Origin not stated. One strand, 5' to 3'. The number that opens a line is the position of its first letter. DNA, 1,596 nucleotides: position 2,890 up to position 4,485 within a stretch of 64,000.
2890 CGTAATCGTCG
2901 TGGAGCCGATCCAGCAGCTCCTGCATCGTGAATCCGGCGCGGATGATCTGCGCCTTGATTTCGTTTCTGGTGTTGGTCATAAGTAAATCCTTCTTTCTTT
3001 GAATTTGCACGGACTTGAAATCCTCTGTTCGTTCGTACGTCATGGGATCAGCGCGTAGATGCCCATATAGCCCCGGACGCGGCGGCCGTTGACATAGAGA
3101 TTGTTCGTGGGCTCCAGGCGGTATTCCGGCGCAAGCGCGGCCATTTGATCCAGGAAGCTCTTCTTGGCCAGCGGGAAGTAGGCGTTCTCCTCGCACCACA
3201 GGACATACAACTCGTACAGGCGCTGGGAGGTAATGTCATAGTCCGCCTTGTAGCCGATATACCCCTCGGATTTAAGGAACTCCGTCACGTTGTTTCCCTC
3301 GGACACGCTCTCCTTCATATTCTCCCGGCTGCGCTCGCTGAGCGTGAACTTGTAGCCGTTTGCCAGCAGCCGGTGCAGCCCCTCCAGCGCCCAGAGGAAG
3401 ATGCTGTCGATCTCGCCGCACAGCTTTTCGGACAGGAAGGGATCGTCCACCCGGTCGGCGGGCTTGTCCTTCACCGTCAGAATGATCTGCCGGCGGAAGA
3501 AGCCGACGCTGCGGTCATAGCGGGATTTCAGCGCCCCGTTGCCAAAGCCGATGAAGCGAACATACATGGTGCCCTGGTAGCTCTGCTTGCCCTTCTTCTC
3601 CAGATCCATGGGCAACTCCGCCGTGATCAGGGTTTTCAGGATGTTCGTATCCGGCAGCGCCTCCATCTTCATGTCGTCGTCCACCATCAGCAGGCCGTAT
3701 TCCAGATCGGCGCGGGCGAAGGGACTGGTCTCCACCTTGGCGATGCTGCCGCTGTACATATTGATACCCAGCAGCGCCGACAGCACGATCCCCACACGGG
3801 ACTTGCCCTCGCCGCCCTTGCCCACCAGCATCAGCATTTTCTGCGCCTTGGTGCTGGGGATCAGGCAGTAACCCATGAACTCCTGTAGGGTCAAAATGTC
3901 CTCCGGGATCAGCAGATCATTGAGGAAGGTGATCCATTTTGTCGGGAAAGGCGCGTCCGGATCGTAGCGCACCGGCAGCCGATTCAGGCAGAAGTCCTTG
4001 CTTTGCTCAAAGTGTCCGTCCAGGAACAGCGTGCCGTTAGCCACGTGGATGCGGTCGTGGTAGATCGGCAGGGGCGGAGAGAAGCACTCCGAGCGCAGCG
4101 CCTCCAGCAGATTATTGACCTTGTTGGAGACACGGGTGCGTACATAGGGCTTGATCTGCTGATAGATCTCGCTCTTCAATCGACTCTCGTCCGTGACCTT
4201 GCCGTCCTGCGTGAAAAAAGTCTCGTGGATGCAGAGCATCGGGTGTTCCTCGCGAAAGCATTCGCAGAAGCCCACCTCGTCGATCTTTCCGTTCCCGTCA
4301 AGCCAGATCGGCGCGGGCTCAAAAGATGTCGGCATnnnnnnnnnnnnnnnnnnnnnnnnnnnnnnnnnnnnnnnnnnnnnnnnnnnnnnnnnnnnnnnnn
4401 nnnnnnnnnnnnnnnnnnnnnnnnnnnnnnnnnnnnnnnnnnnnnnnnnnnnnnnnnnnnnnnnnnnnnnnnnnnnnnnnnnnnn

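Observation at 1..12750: Serine-recombinase mobilizable element splits a forespore sigma factor gene (sigG-like)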

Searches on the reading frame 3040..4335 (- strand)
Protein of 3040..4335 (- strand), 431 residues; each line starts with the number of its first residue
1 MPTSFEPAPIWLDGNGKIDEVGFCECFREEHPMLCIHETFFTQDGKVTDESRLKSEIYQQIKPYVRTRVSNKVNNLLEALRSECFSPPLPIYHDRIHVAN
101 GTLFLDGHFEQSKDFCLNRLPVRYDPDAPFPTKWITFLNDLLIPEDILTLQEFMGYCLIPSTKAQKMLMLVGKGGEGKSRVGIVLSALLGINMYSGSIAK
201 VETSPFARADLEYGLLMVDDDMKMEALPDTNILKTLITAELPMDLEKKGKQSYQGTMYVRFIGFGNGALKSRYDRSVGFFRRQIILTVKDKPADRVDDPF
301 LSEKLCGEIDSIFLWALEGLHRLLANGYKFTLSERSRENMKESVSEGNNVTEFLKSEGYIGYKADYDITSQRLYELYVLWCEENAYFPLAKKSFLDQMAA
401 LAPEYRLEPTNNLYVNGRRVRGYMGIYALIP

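Call 7: search_protein_families(library=ncbifam, proteins=[window:3040-4335:-], max_evalue=0.001)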
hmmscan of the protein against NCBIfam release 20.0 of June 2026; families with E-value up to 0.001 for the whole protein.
window:3040-4335:- (431 aa): 3 families
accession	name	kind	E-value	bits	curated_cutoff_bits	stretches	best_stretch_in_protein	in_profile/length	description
TIGR01613.1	primase_Cterm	subfamily_domain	2.9e-31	108.5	108.7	1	98-394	5-304/304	phage/plasmid primase, P4 family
NF011296.0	PRK14709.1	subfamily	1.6e-12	46.9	613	2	132-190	170-230/469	hypothetical protein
NF005477.0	PRK07078.1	subfamily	4.2e-09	35.1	1014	1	284-400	614-725/759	hypothetical protein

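Call 10: find_encoding_contigs(protein=window:3040-4335:-, flank=10000, max_places=10)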
Protein window:3040-4335:- (431 aa): 7 contigs read that carry it; 3 places shown.
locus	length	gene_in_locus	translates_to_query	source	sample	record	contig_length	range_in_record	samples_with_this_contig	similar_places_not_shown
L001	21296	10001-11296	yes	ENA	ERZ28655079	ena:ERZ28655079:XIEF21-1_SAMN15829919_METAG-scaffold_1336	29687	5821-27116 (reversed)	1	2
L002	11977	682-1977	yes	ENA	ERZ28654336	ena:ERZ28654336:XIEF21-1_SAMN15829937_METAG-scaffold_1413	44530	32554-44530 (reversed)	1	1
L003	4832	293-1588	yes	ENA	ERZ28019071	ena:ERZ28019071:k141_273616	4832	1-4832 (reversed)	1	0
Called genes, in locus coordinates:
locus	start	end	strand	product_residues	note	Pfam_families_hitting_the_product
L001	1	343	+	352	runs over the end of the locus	PF09992:NAGPA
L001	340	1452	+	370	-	-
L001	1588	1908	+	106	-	PF04542:Sigma70_r2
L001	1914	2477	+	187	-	PF18780:HNH_repeat (weak)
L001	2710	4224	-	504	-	PF02042:RWP-RK (faint)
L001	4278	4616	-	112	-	-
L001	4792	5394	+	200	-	-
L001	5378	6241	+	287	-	PF08843:AbiEii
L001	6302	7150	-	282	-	PF00149:Metallophos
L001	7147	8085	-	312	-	PF02481:DNA_processg_A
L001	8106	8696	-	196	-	-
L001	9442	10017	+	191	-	PF01807:Zn_ribbon_DnaG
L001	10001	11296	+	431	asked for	PF19263:DUF5906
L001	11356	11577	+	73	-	-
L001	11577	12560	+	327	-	PF01076:Mob_Pre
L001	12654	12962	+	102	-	-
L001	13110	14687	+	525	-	PF00239:Resolvase, PF07508:Recombinase, PF13408:Zn_ribbon_recom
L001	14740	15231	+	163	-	PF04539:Sigma70_r3, PF08281:Sigma70_r4_2, PF04545:Sigma70_r4, PF13560:HTH_31 (weak), PF01381:HTH_3 (weak)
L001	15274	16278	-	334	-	PF02129:Peptidase_S15 (faint), PF12146:Hydrolase_4, PF00561:Abhydrolase_1, PF12697:Abhydrolase_6 (weak)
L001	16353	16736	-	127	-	PF13240:Zn_Ribbon_1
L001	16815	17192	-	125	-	PF13240:Zn_Ribbon_1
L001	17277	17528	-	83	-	-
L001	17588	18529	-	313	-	PF00561:Abhydrolase_1 (weak), PF12146:Hydrolase_4 (faint)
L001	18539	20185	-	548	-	PF02734:Dak2, PF21645:FakA-like_M, PF13684:FakA-like_C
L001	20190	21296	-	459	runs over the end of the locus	PF07690:MFS_1 (weak), PF13347:MFS_2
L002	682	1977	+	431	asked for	PF19263:DUF5906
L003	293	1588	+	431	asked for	PF19263:DUF5906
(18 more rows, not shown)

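Call 18: find_homologous_proteins(query=L001:13110-14687:+, max_evalue=1e-20)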
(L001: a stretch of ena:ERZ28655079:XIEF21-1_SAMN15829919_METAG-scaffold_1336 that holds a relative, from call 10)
Query L001:13110-14687:+ (525 aa): 788 proteins with E <= 1e-20 among 8000 candidates; the best 120 are listed.
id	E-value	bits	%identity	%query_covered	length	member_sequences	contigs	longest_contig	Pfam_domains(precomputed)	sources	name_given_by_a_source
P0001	0.0e+0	1150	97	99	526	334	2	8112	PF07508.20,PF00239.27,PF13408.13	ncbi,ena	-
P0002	0.0e+0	1035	86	99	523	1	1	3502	PF07508.20,PF00239.27,PF13408.13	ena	-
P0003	0.0e+0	1033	87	99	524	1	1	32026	PF07508.20,PF00239.27,PF13408.13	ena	-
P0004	0.0e+0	1017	84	99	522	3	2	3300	PF07508.20,PF00239.27,PF13408.13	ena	-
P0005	2.0e-285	966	81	99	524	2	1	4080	PF07508.20,PF00239.27,PF13408.13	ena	-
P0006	2.2e-285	966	82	99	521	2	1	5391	PF07508.20,PF00239.27,PF13408.13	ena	-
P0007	9.1e-278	940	79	99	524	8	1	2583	PF07508.20,PF00239.27,PF13408.13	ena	-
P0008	2.1e-276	936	81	98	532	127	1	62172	PF07508.20,PF00239.27,PF13408.13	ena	-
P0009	4.1e-273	925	78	99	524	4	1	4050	PF07508.20,PF00239.27,PF13408.13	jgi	-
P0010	3.5e-271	919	78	99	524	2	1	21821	PF07508.20,PF00239.27,PF13408.13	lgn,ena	-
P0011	2.6e-270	916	76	99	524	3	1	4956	PF07508.20,PF00239.27,PF13408.13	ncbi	-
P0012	4.6e-270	915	76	99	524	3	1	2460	PF07508.20,PF00239.27,PF13408.13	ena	-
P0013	9.2e-268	907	76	99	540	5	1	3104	PF07508.20,PF00239.27,PF13408.13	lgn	-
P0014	3.6e-267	905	75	99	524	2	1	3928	PF07508.20,PF00239.27,PF13408.13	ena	-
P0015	6.8e-267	905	77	99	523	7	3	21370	PF07508.20,PF00239.27,PF13408.13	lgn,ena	-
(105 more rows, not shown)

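Call 24: find_related_loci(query=A1, collection=genome_contigs, flank=10000)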
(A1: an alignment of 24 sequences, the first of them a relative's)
Query A1 (525 aa) in genome_contigs; peptide patterns used: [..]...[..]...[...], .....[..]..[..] (x = any residue, [..] = any of these).
443 stretches matched a pattern; 369 encode a relative of the query (tblastn E <= 1e-3); the best 80 are kept; 80 distinct loci.
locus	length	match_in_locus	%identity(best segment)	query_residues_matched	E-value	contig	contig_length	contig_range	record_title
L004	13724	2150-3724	98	1-525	0e+0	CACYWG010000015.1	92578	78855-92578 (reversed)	MAG: Ruminococcaceae bacterium isolate RUG12339 genome assembly, contig: RUG12339_asm_15, whole genome shotgun sequence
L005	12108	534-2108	98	1-525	0e+0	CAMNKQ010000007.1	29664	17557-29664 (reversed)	MAG: uncultured Clostridia bacterium isolate SRR1267595_bin.52_metaWRAP_v1.3_MAG genome assembly, contig: NODE.2215_leng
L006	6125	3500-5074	98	1-525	0e+0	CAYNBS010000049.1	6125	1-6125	MAG TPA_asm: uncultured Oscillospiraceae bacterium isolate binchicken_co353_365 genome assembly, contig: NODE_30673_leng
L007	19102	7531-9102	98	1-524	0e+0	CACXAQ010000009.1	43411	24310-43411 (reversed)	MAG: Ruminococcaceae bacterium isolate RUG11086 genome assembly, contig: RUG11086_asm_9, whole genome shotgun sequence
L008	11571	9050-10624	98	1-525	0e+0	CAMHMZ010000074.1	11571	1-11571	MAG: uncultured Clostridia bacterium isolate SRR11784281_bin.87_metaWRAP_v1.3_MAG genome assembly, contig: ERZ12203356.9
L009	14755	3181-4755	97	1-525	0e+0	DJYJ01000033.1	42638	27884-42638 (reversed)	MAG TPA_asm: Clostridiales bacterium UBA6981 UBA6981_contig_16952, whole genome shotgun sequence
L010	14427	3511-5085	97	1-525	0e+0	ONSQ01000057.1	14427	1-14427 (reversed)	uncultured Clostridiales bacterium isolate RUG601 genome assembly, contig: scaffold_5804, whole genome shotgun sequence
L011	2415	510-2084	96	1-525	0e+0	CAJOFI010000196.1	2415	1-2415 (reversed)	uncultured Oscillospiraceae bacterium isolate Red_deer_2_mag_2 genome assembly, contig: scaffold_72468, whole genome sho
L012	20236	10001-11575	94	1-525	0e+0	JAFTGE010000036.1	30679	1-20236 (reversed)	MAG: Oscillospiraceae bacterium isolate RGIG3789 Roe_deer_Abomasum-5__c2288, whole genome shotgun sequence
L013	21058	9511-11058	81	3-518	0e+0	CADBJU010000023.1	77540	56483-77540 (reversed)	MAG: Ruminococcaceae bacterium isolate RUG14036 genome assembly, contig: RUG14036_asm_23, whole genome shotgun sequence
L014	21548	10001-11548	81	3-518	0e+0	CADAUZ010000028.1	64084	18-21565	MAG: Ruminococcaceae bacterium isolate RUG13650 genome assembly, contig: RUG13650_asm_28, whole genome shotgun sequence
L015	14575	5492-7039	80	3-518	0e+0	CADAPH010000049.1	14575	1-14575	MAG: Ruminococcaceae bacterium isolate RUG13498 genome assembly, contig: RUG13498_asm_49, whole genome shotgun sequence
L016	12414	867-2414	80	3-518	0e+0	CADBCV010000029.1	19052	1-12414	MAG: Ruminococcaceae bacterium isolate RUG13855 genome assembly, contig: RUG13855_asm_29, whole genome shotgun sequence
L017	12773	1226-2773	81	3-518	0e+0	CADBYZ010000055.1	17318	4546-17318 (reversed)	MAG: Ruminococcaceae bacterium isolate RUG14429 genome assembly, contig: RUG14429_asm_55, whole genome shotgun sequence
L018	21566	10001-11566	76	1-522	0e+0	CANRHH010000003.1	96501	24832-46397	MAG: uncultured Oscillospiraceae bacterium isolate Lapin-032__bin9 genome assembly, contig: Lapin-032__NODE_366_length_9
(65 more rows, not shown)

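Call 36: find_related_loci(query=A1, collection=viral_contigs, flank=10000)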
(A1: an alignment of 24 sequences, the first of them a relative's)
Query A1 (525 aa) in viral_contigs; peptide patterns used: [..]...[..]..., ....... (x = any residue, [..] = any of these).
78 stretches matched a pattern; 13 encode a relative of the query (tblastn E <= 1e-3); 13 distinct loci.
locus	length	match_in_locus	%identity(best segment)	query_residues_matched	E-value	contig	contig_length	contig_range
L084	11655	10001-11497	61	10-510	0e+0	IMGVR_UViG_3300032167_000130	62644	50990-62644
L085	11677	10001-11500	25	42-497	2e-30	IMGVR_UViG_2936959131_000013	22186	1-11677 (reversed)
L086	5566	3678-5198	24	42-505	8e-30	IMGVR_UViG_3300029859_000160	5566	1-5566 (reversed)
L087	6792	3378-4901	24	42-505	3e-29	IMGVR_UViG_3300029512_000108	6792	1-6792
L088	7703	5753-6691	26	42-336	9e-29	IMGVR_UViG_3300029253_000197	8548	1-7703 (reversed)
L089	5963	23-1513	25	42-505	1e-28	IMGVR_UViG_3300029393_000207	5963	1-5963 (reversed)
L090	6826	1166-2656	25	42-505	1e-28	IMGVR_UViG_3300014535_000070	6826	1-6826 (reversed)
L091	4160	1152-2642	25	42-505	9e-29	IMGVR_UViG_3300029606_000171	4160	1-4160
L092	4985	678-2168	25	42-505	2e-28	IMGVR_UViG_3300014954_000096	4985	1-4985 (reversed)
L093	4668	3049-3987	28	42-336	2e-28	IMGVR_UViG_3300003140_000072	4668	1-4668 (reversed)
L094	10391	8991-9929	28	42-336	2e-28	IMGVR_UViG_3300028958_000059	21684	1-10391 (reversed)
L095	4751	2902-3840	27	42-336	5e-27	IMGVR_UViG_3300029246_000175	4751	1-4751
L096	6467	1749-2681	26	42-336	5e-27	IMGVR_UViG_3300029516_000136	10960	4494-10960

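Call 58: search_protein_families(library=phrogs, proteins=[L084:13-795:+, L084:1579-2007:+, L084:4692-5459:+, L084:6422-7156:+, L084:8018-8704:+, L084:9051-9605:+, L001:11356-11577:+], max_evalue=0.001)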
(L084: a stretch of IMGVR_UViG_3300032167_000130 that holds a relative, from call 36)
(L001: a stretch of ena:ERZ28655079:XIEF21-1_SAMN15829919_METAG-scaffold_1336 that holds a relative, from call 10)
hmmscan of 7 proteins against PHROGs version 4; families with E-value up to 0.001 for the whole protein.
L084:13-795:+ (260 aa): 2 families
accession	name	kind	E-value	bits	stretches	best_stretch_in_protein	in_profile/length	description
phrog_84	-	DNA, RNA and nucleotide metabolism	9.1e-25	87.9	1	1-259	724-973/975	ribonucleoside-diphosphate reductase large subunit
phrog_23565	-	DNA, RNA and nucleotide metabolism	3.3e-13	51.2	1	55-259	13-198/199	ribonucleotide reductase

L084:1579-2007:+ (142 aa): 0 families

L084:4692-5459:+ (255 aa): 1 family
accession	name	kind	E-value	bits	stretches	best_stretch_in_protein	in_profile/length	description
phrog_10081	-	integration and excision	8.6e-94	314.9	1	13-242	4-235/254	transposase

L084:6422-7156:+ (244 aa): 15 families
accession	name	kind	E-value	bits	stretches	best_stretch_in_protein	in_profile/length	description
phrog_374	-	DNA, RNA and nucleotide metabolism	1e-47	164.3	1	3-238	192-416/617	HNH endonuclease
phrog_99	-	DNA, RNA and nucleotide metabolism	3.2e-44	153.1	1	75-241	109-272/383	HNH endonuclease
phrog_4578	-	DNA, RNA and nucleotide metabolism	5e-30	105.1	1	145-236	31-122/130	HNH endonuclease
phrog_13470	-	DNA, RNA and nucleotide metabolism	2.4e-17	64.5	1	3-232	7-146/152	HNH endonuclease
phrog_3593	-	DNA, RNA and nucleotide metabolism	4.5e-17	63.4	1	143-237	110-205/210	HNH endonuclease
phrog_24751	-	DNA, RNA and nucleotide metabolism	2.9e-10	41.2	1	176-226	4-54/65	HNH endonuclease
phrog_953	-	DNA, RNA and nucleotide metabolism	1.7e-07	31.9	1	169-231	301-364/420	HNH endonuclease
phrog_36769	-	unknown function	1.2e-05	25.8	1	116-228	225-340/367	-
phrog_959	-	DNA, RNA and nucleotide metabolism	1.7e-05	25.6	1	109-193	39-126/138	HNH endonuclease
phrog_59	-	DNA, RNA and nucleotide metabolism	1.9e-05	25.3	1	100-170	164-232/423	HNH endonuclease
phrog_27240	-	unknown function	3e-05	25.4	1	11-69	10-65/132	-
phrog_35306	-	unknown function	3.6e-05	25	1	173-224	21-72/90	-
phrog_22195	-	unknown function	0.00017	22.4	1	5-75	7-73/148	-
phrog_10730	-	DNA, RNA and nucleotide metabolism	0.00027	21.7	1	110-206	72-176/234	HNH endonuclease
phrog_7545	-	DNA, RNA and nucleotide metabolism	0.00065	20.9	0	78-167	56-127/160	HNH endonuclease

L084:8018-8704:+ (228 aa): 1 family
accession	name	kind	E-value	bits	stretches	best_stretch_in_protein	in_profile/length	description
phrog_85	-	DNA, RNA and nucleotide metabolism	1.3e-12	48.1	1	45-192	416-575/866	thymidylate synthase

L084:9051-9605:+ (184 aa): 1 family
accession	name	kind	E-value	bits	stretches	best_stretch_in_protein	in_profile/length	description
phrog_1815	-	other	3.6e-40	139.3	1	2-159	6-167/197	guanylate kinase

L001:11356-11577:+ (73 aa): 0 families

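Call 64: find_related_loci(query=A2, collection=metagenome_contigs, flank=4000)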
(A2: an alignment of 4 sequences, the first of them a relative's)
Query A2 (187 aa) in metagenome_contigs; peptide patterns used: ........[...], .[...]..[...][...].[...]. (x = any residue, [..] = any of these).
489 stretches matched a pattern; 81 encode a relative of the query (tblastn E <= 1e-3); the best 80 are kept; 80 distinct loci.
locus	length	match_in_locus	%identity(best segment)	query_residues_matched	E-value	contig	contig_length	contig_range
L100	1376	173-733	91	1-187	1e-123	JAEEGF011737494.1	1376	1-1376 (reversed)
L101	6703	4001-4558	86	1-186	3e-111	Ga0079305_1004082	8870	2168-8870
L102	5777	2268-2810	86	1-181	9e-109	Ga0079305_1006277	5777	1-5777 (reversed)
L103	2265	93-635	85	1-181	9e-113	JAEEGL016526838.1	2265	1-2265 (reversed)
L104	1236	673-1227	75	1-187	2e-101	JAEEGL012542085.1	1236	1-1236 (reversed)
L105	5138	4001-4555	73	1-187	4e-93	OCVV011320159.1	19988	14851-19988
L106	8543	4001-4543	74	1-183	2e-92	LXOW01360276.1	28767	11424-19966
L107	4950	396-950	71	1-187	2e-91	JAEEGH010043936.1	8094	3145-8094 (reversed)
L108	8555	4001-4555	71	1-187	2e-91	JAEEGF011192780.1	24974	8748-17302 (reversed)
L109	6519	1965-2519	71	1-187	2e-91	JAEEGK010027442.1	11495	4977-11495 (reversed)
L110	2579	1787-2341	72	1-187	4e-94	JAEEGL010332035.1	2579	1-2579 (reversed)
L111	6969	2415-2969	71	1-187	6e-91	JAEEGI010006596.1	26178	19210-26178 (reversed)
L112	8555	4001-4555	71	1-187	5e-91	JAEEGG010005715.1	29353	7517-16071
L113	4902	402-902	79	21-187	1e-90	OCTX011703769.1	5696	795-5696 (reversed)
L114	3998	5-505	78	21-187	3e-90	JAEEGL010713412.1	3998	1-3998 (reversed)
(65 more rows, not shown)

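Call 70: search_dna_similar(query=L001:13110-14687:+, collection=phages, mode=protein, max_rows=25, max_evalue=1e-20)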
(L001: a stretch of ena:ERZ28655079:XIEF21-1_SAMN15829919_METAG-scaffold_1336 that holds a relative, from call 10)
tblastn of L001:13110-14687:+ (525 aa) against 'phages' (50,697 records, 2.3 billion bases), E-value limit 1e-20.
Records with a match: 154; places in all: 154; records where one place covers at least 80% of the query: 67.
Best place of each record, by identity: <60% 154.
By first word of the organism name: Streptococcus 82; Bacillus 14; Lactococcus 12; Bacteriophage 7; Listeria 7; Paenibacillus 5; Geobacillus 3; Lactobacillus 3; Enterococcus 3; Wolbachia 3; and 10 more.
By host as written in the record: - 18; Listeria monocytogenes 5; Lactococcus lactis SMQ-86 4; Lactococcus lactis 3; Enterococcus faecalis 3; Geobacillus 2; Brochothrix thermosphacta 2; Stenotrophomonas maltophilia 2; and 99 more.
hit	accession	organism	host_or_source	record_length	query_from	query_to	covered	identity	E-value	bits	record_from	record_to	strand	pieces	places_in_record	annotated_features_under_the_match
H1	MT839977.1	Bacteriophage sp.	human fecal samples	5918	43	520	91%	34.3%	5e-72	255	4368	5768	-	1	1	record has no annotation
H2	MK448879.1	Streptococcus phage Javan226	Streptococcus gallolyticus DD03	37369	8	510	96%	28.7%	1e-40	163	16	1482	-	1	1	DNA invertase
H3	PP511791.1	Dulem virus 39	Propithecus coquereli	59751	39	505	89%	30.3%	6e-57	211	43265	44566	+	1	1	integrase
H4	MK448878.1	Streptococcus phage Javan224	Streptococcus gallolyticus DD02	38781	42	510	89%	29.4%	2e-40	162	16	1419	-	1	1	DNA invertase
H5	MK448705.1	Streptococcus phage Javan215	Streptococcus equinus Sb09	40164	42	458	79%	33.0%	1e-51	196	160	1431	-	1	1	integrase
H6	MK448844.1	Streptococcus phage Javan116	Streptococcus cuniculi NED12-00049-6B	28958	42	514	90%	28.7%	6e-41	164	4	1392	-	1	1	integrase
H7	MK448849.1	Streptococcus phage Javan128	Streptococcus dysgalactiae ERR084991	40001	42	510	89%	28.6%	5e-45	176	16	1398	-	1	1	integrase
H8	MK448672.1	Streptococcus phage Javan117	Streptococcus dysgalactiae ASDSE_99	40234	42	510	89%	28.6%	6e-45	176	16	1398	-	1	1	integrase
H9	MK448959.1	Streptococcus phage Javan488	Streptococcus pyogenes M1_GAS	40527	42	510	89%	28.6%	9e-45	175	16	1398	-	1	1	integrase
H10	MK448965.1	Streptococcus phage Javan506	Streptococcus pyogenes MGAS2096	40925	42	510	89%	28.6%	9e-45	175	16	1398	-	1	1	integrase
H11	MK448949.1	Streptococcus phage Javan460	Streptococcus pyogenes ERR111889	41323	42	510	89%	28.6%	9e-45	175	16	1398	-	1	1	integrase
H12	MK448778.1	Streptococcus phage Javan493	Streptococcus pyogenes Manfredo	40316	42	510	89%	28.6%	1e-44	175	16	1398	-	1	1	integrase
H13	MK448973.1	Streptococcus phage Javan522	Streptococcus pyogenes MGAS8232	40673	42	510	89%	28.6%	1e-44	175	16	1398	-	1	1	integrase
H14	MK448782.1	Streptococcus phage Javan501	Streptococcus pyogenes MGAS10750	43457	42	510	89%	28.6%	1e-44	175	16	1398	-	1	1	integrase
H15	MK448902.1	Streptococcus phage Javan308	Streptococcus mitis B6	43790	42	505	88%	28.6%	2e-43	171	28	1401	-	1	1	putative integrase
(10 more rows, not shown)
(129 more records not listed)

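Call 71: search_solved_structures(query=L001:13110-14687:+, max_evalue=0.00001)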
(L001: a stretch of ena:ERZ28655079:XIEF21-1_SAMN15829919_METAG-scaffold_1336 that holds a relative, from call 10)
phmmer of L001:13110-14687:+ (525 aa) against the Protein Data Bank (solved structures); distinct sequences matched with E-value up to 0.00001: 4.
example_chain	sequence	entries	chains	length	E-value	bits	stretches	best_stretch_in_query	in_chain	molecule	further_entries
3bvp_A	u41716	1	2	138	2.6e-10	43.3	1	42-191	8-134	TP901-1 Integrase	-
9dxh_A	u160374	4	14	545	4.7e-07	32.6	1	180-248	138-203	Resolvase homolog YokA | Site-specific recombinase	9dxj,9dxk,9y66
9dxd_A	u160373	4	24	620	7.1e-07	32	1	180-248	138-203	Resolvase homolog YokA,SPbeta prophage-derived uncharacterized protein YotN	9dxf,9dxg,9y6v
3guv_A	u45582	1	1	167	4.3e-06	29.4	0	42-216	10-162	Site-specific recombinase, resolvase family protein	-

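Call 77: search_dna_similar(query=L001:13110-14687:+, collection=plasmids, mode=protein, max_rows=12, max_evalue=1e-30)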
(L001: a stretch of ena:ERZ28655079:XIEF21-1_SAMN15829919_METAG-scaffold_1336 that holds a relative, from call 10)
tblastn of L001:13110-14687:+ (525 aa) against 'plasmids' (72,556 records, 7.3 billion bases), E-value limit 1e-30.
Records with a match: 4; places in all: 4; records where one place covers at least 80% of the query: 2.
Best place of each record, by identity: <60% 4.
By first word of the organism name: Vagococcus 2; Streptococcus 1; Geobacillus 1.
By predicted mobility (MOB-suite, as given by PLSDB): non-mobilizable 4.
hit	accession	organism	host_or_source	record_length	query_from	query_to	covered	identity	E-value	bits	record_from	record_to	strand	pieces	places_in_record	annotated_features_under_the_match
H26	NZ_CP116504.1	Vagococcus lutrae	Bos taurus,whole organism,fecal sample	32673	42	505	88%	29.7%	1e-49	191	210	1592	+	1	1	recombinase family protein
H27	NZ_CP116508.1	Vagococcus lutrae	Bos taurus,whole organism,fecal sample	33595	42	505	88%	29.7%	2e-49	191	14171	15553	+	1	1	recombinase family protein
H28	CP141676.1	Streptococcus pyogenes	Homo sapiens,necrotic lower limb tissue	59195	42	372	63%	29.6%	6e-35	147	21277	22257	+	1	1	record has no annotation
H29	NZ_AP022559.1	Geobacillus subterraneus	-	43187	42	337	56%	29.2%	2e-31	137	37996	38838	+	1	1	recombinase family protein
